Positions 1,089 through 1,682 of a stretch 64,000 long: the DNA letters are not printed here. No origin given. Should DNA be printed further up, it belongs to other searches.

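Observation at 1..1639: Small coupled ORF followed by an RRE(PqqD-like)-GT2-ABC ATPase fusion gene: possible glycosylated-peptide (RiPP-like) module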

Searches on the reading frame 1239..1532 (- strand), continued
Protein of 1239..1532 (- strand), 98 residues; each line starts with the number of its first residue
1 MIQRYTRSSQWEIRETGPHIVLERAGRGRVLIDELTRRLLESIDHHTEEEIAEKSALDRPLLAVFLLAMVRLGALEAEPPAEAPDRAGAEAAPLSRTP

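Call 72: search_protein_families(library=ncbifam, alignment_id=A3, max_evalue=1)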
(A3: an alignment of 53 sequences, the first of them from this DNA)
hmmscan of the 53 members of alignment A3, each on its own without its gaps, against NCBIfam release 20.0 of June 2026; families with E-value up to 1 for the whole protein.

A. member 1, seq(80 aa): 0 families

B. families by the number of members that match (of 53 scanned): 18 families
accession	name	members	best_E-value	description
NF041824.1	daptide_HExxH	2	0.03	daptide biosynthesis intramembrane metalloprotease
NF010396.0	PRK13824.1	2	0.056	replication protein C domain-containing protein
NF033191.4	JDVT-CTERM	1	0.018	JDVT-CTERM domain-containing protein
TIGR04065.1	ocin_CLI_3235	1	0.026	CLI_3235 family bacteriocin precursor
NF005510.0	PRK07121.1-3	1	0.043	FAD-binding protein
TIGR04302.1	geo_PqqD_fam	1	0.056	GeoRSP system PqqD family peptide chaperone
NF048008.1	SfplDhtActHpfHKleb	1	0.057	(2S)-3-sulfopropanediol dehydratase activating enzyme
NF000404.1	vanR-D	1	0.063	vancomycin resistance response regulator transcription factor VanR-D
NF006186.0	PRK08321.1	1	0.066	1,4-dihydroxy-2-naphthoyl-CoA synthase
NF011801.0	PRK15266.1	1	0.071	subtilase cytotoxin subunit B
NF010595.0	PRK13989.1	1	0.077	cell division topological specificity factor MinE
NF011440.0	PRK14869.1-2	1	0.085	putative manganese-dependent inorganic diphosphatase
NF009101.0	PRK12445.1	1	0.091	lysine--tRNA ligase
NF008273.0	PRK11050.1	1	0.11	manganese-binding transcriptional regulator MntR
NF051467.1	peri_mod_PvdN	1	0.13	pyoverdine-tailoring periplasmic protein PvdN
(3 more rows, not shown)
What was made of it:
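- On PqqD-like RiPP recognition element (PF05402 / RRE): NCBIfam gives one member at E 0.056 to a PqqD-family model (call 72).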
